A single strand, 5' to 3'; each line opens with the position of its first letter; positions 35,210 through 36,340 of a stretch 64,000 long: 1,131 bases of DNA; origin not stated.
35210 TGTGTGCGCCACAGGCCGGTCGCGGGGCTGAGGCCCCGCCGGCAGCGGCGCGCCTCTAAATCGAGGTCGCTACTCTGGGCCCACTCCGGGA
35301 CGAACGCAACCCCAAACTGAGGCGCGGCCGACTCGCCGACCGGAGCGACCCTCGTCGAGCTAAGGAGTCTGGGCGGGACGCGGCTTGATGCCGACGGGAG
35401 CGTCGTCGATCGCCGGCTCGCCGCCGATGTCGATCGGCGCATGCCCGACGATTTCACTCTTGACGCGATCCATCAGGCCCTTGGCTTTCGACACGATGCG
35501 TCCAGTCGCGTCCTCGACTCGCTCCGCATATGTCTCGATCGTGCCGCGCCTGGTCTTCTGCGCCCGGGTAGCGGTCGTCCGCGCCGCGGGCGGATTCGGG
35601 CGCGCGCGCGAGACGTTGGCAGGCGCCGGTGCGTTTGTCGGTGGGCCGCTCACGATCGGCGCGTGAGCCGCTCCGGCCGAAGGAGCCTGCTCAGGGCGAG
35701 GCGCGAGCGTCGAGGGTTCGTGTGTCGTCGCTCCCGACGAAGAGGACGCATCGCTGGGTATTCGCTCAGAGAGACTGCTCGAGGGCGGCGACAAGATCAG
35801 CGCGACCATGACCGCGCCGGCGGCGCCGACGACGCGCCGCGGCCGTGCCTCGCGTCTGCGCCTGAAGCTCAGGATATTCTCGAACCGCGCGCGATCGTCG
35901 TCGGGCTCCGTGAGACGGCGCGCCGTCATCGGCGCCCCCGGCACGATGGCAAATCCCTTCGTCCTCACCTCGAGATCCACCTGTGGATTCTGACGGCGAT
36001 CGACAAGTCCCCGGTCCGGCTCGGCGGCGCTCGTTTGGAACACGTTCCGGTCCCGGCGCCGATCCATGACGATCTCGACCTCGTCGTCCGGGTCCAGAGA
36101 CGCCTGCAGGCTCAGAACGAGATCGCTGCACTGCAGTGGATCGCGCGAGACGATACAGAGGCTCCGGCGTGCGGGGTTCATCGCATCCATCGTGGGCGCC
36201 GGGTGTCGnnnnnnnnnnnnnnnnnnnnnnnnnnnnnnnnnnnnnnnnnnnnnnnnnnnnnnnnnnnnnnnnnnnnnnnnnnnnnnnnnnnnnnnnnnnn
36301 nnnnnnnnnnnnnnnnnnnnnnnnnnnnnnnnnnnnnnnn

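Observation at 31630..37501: Three paralogs share an uncharacterised N-terminal 'DRR' domain flanking a MASE1 kinase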

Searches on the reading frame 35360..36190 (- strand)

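Call 3: search_protein_families(library=pfam, proteins=[window:35360-36190:-], max_evalue=1)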
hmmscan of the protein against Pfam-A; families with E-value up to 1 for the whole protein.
window:35360-36190:- (276 aa): 0 families

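Call 4: search_protein_families(library=ncbifam, proteins=[window:35360-36190:-], max_evalue=1)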
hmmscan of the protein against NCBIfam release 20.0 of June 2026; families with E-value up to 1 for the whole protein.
window:35360-36190:- (276 aa): 1 family
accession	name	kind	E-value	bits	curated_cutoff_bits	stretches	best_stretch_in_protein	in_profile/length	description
NF046087.1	T3SS_scaff_SemD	subfamily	0.025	14.1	160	1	137-251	73-173/395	SemD/SinC family type III secretion system effector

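Call 90: search_protein_families(library=phrogs, proteins=[window:35360-36190:-], max_evalue=0.1)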
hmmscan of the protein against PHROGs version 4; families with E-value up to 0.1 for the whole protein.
window:35360-36190:- (276 aa): 0 families

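Call 91: search_protein_families(library=padloc, proteins=[window:35360-36190:-], max_evalue=0.1)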
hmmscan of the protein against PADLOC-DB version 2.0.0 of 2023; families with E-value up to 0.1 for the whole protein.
window:35360-36190:- (276 aa): 0 families

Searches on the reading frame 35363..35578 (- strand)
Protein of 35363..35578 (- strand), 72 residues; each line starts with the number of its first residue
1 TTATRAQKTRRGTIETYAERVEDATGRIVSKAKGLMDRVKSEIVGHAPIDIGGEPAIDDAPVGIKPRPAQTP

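Call 50: search_protein_families(library=pfam, proteins=[window:35363-35578:-], max_evalue=5)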
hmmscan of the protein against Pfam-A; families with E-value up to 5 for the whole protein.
seq(72 aa): 0 families
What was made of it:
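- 35444..35539 (-): P2 extracytoplasmic conserved amphipathic segment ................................. No Pfam hit (call 50).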
